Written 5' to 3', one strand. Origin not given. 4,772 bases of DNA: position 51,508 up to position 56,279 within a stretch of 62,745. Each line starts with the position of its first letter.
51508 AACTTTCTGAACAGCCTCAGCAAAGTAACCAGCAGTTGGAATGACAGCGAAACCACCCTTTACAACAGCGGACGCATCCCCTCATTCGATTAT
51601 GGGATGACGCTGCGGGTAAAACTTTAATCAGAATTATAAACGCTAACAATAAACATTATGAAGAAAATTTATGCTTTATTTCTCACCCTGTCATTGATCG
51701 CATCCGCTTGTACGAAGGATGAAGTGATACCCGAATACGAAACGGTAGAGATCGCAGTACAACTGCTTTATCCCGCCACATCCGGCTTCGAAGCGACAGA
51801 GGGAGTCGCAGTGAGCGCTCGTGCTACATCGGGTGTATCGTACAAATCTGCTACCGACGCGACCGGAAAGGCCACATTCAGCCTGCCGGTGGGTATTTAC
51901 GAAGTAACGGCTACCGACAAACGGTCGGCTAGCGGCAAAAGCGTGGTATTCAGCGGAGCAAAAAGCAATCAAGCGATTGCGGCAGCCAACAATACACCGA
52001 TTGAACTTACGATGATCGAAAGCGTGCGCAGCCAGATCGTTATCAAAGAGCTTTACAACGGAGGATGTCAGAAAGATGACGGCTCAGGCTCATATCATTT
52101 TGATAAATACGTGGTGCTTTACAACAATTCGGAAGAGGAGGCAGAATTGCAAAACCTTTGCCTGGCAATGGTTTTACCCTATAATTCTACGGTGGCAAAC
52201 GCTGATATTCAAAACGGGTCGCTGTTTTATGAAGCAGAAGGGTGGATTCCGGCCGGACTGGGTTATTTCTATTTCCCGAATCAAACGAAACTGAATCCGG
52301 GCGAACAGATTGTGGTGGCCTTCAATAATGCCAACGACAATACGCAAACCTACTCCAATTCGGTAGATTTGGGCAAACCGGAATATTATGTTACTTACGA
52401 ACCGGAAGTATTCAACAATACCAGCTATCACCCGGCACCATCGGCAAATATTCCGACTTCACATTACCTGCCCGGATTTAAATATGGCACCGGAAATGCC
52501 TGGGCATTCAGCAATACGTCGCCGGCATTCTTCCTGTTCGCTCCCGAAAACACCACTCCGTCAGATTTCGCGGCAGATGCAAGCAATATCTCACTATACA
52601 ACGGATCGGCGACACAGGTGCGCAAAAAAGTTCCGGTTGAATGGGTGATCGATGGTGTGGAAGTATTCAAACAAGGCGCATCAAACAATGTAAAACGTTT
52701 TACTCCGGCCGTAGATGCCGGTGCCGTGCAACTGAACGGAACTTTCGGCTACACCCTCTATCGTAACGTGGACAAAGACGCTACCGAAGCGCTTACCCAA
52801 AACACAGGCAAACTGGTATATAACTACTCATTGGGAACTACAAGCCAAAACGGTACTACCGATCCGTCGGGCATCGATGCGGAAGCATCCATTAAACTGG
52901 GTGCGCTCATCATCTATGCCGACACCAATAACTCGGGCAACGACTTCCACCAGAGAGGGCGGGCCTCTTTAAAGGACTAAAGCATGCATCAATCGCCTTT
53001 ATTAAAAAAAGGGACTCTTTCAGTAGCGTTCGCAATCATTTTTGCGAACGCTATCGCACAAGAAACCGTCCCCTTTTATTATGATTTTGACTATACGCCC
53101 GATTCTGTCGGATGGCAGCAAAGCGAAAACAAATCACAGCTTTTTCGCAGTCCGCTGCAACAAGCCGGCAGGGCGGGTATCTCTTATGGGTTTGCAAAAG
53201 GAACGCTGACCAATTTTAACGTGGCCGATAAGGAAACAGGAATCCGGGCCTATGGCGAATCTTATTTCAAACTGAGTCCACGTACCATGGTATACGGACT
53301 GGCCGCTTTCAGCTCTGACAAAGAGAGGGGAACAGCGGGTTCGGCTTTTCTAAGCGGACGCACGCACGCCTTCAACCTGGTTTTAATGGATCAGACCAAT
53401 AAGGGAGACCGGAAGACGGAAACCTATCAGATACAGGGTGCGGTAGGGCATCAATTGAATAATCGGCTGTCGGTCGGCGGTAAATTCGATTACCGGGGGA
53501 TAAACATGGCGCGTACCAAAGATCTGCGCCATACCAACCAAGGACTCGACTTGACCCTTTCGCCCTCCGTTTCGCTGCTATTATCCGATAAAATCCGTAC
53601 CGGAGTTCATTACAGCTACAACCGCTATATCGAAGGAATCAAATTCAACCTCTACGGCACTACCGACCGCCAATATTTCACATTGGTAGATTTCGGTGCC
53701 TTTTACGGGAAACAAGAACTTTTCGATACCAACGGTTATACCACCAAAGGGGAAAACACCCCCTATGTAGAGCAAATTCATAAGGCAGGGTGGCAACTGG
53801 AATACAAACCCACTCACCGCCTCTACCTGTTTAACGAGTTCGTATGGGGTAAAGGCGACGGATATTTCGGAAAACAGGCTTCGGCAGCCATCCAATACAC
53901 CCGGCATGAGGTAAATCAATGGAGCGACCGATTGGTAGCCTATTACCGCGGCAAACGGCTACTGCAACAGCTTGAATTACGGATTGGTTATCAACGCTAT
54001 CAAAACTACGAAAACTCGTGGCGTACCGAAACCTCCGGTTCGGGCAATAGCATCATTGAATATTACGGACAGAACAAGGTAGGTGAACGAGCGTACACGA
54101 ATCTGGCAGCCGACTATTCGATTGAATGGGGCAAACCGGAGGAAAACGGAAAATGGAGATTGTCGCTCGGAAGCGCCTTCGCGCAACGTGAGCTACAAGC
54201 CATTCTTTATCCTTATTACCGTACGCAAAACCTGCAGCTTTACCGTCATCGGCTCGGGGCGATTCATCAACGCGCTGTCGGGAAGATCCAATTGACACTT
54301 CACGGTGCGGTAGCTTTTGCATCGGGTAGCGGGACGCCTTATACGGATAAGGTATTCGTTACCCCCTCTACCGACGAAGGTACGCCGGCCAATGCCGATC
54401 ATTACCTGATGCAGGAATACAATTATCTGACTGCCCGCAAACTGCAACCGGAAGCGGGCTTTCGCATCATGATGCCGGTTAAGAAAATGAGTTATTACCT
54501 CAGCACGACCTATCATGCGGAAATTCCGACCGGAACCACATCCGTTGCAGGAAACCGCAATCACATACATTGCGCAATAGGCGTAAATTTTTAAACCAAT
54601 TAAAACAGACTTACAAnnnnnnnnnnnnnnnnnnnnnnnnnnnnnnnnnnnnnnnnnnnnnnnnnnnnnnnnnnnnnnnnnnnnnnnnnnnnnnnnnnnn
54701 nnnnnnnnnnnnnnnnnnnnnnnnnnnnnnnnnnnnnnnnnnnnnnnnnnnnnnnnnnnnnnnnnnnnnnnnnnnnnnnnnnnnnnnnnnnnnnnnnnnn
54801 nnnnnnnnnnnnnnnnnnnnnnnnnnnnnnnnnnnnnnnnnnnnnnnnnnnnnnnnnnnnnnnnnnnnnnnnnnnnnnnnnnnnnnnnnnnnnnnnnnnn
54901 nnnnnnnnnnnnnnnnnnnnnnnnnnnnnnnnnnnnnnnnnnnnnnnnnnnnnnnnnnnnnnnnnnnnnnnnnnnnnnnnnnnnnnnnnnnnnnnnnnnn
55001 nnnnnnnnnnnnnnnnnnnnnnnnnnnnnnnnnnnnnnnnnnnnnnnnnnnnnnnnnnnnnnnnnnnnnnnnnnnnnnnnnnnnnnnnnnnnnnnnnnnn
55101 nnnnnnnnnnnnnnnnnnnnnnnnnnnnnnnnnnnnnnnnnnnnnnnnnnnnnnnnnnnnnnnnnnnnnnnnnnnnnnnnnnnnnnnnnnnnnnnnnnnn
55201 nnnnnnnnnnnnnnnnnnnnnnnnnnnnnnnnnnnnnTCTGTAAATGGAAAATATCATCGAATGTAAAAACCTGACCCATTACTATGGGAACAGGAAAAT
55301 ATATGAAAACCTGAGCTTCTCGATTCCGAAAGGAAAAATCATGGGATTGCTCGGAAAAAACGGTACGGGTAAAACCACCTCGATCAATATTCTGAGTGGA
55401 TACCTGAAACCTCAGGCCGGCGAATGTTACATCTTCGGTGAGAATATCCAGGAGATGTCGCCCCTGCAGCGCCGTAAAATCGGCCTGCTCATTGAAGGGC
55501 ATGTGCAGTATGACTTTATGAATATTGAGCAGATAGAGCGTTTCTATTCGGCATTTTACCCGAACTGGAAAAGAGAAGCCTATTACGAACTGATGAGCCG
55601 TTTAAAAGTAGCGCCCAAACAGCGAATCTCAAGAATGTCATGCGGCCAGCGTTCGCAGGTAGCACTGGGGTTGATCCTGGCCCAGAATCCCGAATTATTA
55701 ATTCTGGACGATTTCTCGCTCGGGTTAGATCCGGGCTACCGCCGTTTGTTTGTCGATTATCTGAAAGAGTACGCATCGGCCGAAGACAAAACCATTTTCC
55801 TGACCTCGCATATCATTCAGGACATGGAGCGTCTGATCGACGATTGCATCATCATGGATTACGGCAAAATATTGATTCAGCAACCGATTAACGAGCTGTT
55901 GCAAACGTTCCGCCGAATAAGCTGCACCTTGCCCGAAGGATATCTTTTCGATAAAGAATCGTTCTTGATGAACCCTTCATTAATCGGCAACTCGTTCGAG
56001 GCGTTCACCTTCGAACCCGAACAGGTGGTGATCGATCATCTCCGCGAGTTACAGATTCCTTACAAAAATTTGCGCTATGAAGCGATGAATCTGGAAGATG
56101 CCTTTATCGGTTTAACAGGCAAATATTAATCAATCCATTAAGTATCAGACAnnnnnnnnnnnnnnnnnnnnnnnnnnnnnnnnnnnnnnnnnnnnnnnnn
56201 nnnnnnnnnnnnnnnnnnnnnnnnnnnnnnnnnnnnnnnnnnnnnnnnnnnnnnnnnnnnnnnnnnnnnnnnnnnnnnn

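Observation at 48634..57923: Uncharacterised seven-gene envelope system: TonB importer, two lipoproteins, second beta-barrel and exporter-type ABC module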

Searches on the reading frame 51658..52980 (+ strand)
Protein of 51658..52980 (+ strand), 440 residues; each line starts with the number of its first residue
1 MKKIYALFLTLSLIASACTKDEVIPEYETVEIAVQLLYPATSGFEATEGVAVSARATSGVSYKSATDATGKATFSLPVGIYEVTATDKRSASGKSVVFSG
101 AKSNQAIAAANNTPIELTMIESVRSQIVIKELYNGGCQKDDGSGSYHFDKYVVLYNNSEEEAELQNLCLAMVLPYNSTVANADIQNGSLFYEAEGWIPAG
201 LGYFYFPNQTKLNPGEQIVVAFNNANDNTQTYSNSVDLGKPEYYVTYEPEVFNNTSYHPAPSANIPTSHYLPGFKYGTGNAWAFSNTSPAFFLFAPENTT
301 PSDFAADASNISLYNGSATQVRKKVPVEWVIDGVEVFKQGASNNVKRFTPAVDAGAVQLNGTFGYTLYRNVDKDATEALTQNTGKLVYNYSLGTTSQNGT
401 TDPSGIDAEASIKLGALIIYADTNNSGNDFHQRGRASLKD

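Call 3: search_protein_families(library=pfam, proteins=[window:51658-52980:+], max_evalue=0.01)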
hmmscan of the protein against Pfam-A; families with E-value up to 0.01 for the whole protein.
window:51658-52980:+ (440 aa): 2 families
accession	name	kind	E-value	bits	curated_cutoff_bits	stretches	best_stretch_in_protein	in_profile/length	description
PF16215.11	DUF4876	-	5.8e-22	79.1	27.9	1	213-373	1-161/186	Protein of unknown function (DUF4876)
PF00932.25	LTD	-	4.7e-06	27.4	34.3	1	123-231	4-76/109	Lamin Tail Domain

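Call 4: search_protein_families(library=ncbifam, proteins=[window:51658-52980:+], max_evalue=0.01)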
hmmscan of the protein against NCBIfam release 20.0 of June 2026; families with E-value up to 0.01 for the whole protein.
window:51658-52980:+ (440 aa): 0 families

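Call 8: search_solved_structures(query=window:51658-52980:+, max_evalue=0.1)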
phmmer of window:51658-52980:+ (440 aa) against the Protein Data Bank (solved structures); distinct sequences matched with E-value up to 0.1: 1.
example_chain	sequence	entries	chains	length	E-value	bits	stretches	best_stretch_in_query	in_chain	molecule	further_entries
4q1z_A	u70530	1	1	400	9.2e-09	37.9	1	63-394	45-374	Putative lipoprotein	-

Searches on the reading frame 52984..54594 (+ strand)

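Call 3: search_protein_families(library=pfam, proteins=[window:52984-54594:+], max_evalue=0.01)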
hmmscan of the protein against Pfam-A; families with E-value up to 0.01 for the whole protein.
window:52984-54594:+ (536 aa): 1 family
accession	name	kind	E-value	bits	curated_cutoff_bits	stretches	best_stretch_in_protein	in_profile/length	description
PF21012.3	DUF6850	-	1.5e-39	136.8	27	1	55-536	7-464/464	Family of unknown function (DUF6850)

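Call 4: search_protein_families(library=ncbifam, proteins=[window:52984-54594:+], max_evalue=0.01)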
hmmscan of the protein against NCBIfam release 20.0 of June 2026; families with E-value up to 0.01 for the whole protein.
window:52984-54594:+ (536 aa): 0 families

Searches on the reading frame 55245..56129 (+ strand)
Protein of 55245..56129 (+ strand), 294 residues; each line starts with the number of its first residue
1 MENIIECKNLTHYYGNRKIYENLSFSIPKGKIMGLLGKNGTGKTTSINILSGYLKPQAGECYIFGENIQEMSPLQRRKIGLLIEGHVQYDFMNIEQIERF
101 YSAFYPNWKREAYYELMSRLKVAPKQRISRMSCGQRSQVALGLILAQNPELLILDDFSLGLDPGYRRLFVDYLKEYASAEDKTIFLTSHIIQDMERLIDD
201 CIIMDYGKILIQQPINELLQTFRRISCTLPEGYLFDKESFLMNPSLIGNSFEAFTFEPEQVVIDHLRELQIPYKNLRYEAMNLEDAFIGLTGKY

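Call 3: search_protein_families(library=pfam, proteins=[window:55245-56129:+], max_evalue=0.01)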
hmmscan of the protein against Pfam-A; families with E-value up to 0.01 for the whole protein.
window:55245-56129:+ (294 aa): 3 families
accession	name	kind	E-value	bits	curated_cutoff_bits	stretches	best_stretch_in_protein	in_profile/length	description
PF00005.33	ABC_tran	-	3e-23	83.4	25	1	21-156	2-134/137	ABC transporter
PF13304.12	AAA_21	-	4.1e-09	37.4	27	1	126-189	233-298/304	AAA domain, putative AbiEii toxin, Type IV TA system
PF02463.25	SMC_N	-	6.6e-05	22.9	40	1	125-189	135-197/220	RecF/RecN/SMC N terminal domain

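Call 4: search_protein_families(library=ncbifam, proteins=[window:55245-56129:+], max_evalue=0.01)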
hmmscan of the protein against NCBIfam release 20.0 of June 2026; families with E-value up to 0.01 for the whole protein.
window:55245-56129:+ (294 aa): 183 families (the best 25 are shown)
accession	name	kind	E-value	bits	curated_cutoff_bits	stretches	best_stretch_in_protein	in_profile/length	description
NF047565.1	PSM_export_PmtA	equivalog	1.9e-43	148.8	350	1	3-227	1-224/282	phenol-soluble modulin export ABC transporter ATP-binding protein PmtA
TIGR01188.1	drrA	subfamily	3.3e-38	131.7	312.45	1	13-220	2-213/302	daunorubicin resistance ABC transporter, ATP-binding protein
TIGR03522.1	GldA_ABC_ATP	equivalog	6.8e-37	127.5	402.6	1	5-220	3-221/301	gliding motility-associated ABC transporter ATP-binding subunit GldA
NF010059.0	PRK13536.1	equivalog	5.5e-33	114.1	549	1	4-293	43-338/342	nodulation factor ABC transporter ATP-binding protein NodI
NF010060.0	PRK13537.1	equivalog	7.9e-33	113.7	521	1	3-293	14-310/314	nodulation factor ABC transporter ATP-binding protein NodI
NF033858.1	ABC2_perm_RbbA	equivalog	5.1e-32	110.7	1050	1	3-221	265-487/909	ribosome-associated ATPase/putative transporter RbbA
TIGR04521.1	ECF_ATPase_2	equivalog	4e-31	108.1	330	2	129-224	143-241/279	energy-coupling factor transporter ATPase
TIGR01288.1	nodI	equivalog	4.6e-31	107.9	424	1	5-293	5-299/303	nodulation factor ABC transporter ATP-binding protein NodI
TIGR03864.1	PQQ_ABC_ATP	hypoth_equivalog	1.2e-29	103.5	302.25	1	5-222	2-223/236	ABC transporter, ATP-binding subunit, PQQ-dependent alcohol dehydrogenase system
TIGR03410.1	urea_trans_UrtE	equivalog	2.9e-27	95.6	285.8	1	6-218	2-219/230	urea ABC transporter ATP-binding subunit UrtE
TIGR03740.1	galliderm_ABC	subfamily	3.6e-27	95.5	309.75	1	6-217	2-210/223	lantibiotic protection ABC transporter ATP-binding subunit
TIGR04520.1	ECF_ATPase_1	equivalog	2.1e-25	89.7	315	2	125-223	131-228/269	energy-coupling factor transporter ATPase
NF010158.0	PRK13637.1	equivalog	2.7e-25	89.1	390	1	5-221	3-235/287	energy-coupling factor transporter ATPase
NF008409.0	PRK11231.1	equivalog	9.8e-25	87.4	375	1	5-219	3-226/255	Fe(3+) dicitrate ABC transporter ATP-binding protein FecE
TIGR04406.1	LPS_export_lptB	equivalog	2.7e-24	85.8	240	1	5-219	2-223/239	LPS export ABC transporter ATP-binding protein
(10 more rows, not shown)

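Call 37: search_solved_structures(query=window:55245-56129:+, max_evalue=1e-20)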
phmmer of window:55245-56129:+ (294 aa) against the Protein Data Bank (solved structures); distinct sequences matched with E-value up to 1e-20: 51.
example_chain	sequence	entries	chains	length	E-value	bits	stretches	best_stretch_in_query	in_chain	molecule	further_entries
7w01_A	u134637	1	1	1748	9.8e-37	130.1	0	17-209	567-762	Phospholipid-transporting ATPase ABCA3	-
7w02_A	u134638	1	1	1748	3.6e-36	128.2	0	17-209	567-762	Phospholipid-transporting ATPase ABCA3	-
7tby_A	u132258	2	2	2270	3e-31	112.1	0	9-210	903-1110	ATP-binding cassette, sub-family A (ABC1), member 1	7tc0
7tbz_A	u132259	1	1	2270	3e-31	112.1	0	9-210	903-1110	ATP-binding cassette, sub-family A (ABC1), member 1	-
7tdt_A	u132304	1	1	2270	3e-31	112.1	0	9-210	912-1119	Phospholipid-transporting ATPase ABCA1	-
5xjy_A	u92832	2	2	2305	3.1e-31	112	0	9-210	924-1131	ATP-binding cassette sub-family A member 1 | Phospholipid-transporting ATPase ABCA1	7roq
7tbw_A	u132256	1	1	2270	1.1e-30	110.3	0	9-210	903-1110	ATP-binding cassette, sub-family A (ABC1), member 1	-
8edw_A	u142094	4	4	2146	4.6e-30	108.2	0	21-208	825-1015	Phospholipid-transporting ATPase ABCA7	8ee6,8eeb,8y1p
8eop_A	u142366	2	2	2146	1.7e-29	106.4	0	21-208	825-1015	Phospholipid-transporting ATPase ABCA7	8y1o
4yer_A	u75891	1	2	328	9e-29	103.9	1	1-218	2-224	ABC transporter ATP-binding protein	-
7lkp_A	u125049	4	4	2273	2.2e-26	96.1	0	17-209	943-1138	Retinal-specific phospholipid-transporting ATPase ABCA4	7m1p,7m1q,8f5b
7e7i_A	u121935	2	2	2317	2.3e-26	96.1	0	17-209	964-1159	Retinal-specific phospholipid-transporting ATPase ABCA4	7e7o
7lkz_A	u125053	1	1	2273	7.8e-26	94.3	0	17-209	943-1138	Retinal-specific phospholipid-transporting ATPase ABCA4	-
7e7q_A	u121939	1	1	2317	8.2e-26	94.2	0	17-209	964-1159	Retinal-specific phospholipid-transporting ATPase ABCA4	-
8s7v_K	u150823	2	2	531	1.5e-25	93.4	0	15-217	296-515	Glycine betaine/carnitine/choline transport ATP-binding protein OpuCA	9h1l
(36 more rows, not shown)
